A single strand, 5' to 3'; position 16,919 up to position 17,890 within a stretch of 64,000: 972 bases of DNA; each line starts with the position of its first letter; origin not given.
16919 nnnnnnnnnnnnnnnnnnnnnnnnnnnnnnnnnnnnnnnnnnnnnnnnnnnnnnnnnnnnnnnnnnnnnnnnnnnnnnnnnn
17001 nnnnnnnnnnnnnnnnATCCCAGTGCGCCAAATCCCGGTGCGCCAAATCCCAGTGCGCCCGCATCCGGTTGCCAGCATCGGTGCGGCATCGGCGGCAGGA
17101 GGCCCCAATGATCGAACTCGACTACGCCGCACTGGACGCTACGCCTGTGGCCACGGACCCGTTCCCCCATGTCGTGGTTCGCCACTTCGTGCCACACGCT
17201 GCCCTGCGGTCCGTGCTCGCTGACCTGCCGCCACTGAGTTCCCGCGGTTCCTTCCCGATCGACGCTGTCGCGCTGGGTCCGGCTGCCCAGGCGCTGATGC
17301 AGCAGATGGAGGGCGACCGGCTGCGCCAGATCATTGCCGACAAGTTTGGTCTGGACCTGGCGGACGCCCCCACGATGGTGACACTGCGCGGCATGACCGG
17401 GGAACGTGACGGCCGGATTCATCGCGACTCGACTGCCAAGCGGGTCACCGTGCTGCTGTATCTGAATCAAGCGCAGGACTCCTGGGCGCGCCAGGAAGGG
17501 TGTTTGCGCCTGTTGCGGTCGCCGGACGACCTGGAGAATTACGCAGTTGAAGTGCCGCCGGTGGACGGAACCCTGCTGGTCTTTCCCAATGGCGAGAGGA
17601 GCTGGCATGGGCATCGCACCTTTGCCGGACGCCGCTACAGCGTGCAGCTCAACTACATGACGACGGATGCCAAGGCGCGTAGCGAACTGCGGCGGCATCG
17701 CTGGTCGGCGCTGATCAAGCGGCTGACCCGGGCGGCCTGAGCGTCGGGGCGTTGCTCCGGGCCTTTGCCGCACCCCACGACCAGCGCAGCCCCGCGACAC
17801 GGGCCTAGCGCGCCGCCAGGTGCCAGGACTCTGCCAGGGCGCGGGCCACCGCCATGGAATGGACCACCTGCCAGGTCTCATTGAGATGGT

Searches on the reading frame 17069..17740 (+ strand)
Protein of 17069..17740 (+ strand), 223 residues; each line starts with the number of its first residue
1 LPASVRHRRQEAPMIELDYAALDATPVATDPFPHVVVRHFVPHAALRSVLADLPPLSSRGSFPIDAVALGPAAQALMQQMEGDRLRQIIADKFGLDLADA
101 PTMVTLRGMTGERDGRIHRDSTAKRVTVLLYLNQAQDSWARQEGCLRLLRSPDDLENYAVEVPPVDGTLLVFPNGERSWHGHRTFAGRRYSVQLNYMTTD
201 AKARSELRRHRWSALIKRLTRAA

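Call 76: search_protein_families(library=padloc, alignment_id=A4, max_evalue=0.00001)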
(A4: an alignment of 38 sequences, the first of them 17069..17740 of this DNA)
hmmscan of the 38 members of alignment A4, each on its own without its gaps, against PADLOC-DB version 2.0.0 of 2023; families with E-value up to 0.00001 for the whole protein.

A. member 1, window:17069-17740:+ (223 aa): 1 family
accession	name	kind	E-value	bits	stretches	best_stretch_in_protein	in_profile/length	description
PDLC01653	2OG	-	6.4e-09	34.5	1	116-195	13-79/81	"CAS-I,CAS-II,CAS-III,CAS-IV,CAS-V,CAS-VI; associated"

B. families by the number of members that match (of 38 scanned): 2 families
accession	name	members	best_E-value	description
PDLC01078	C3a156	1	8.1e-16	oxidoreductase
PDLC01653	2OG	1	6.4e-09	"CAS-I,CAS-II,CAS-III,CAS-IV,CAS-V,CAS-VI; associated"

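Call 77: search_protein_families(library=pfam, alignment_id=A4, max_evalue=0.00001)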
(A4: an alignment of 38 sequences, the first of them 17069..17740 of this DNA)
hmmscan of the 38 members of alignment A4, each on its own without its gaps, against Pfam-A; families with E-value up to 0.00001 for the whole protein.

A. member 1, window:17069-17740:+ (223 aa): 1 family
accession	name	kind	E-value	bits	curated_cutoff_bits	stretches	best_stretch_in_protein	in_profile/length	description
PF13640.12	2OG-FeII_Oxy_3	-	2.4e-09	38.5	27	1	117-196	14-97/98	2OG-Fe(II) oxygenase superfamily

B. families by the number of members that match (of 38 scanned): 48 families (the first 25 are shown)
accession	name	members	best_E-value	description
PF01609.27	DDE_Tnp_1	2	3.8e-33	Transposase DDE domain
PF03969.22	AFG1_ATPase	1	9.9e-109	AFG1-like ATPase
PF03796.21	DnaB_C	1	1.5e-99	DnaB-like helicase C terminal domain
PF13393.11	tRNA-synt_His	1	1.7e-88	Histidyl-tRNA synthetase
PF02668.22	TauD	1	2.7e-65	Taurine catabolism dioxygenase TauD, TfdA family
PF00501.34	AMP-binding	1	9.5e-61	AMP-binding enzyme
PF03747.19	ADP_ribosyl_GH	1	7.8e-57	ADP-ribosylglycohydrolase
PF01168.26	Ala_racemase_N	1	5.8e-55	Alanine racemase, N-terminal domain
PF02826.25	2-Hacid_dh_C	1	2.2e-50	D-isomer specific 2-hydroxyacid dehydrogenase, NAD binding domain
PF14742.11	GDE_N_bis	1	3.8e-48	N-terminal domain of (some) glycogen debranching enzymes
PF07969.17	Amidohydro_3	1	2.3e-47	Amidohydrolase family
PF00291.31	PALP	1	1.5e-46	Pyridoxal-phosphate dependent enzyme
PF00296.26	Bac_luciferase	1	1.6e-45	Luciferase-like monooxygenase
PF03466.25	LysR_substrate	1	4.2e-42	LysR substrate binding domain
PF12799.13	LRR_4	1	4.8e-42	Leucine Rich repeats (2 copies)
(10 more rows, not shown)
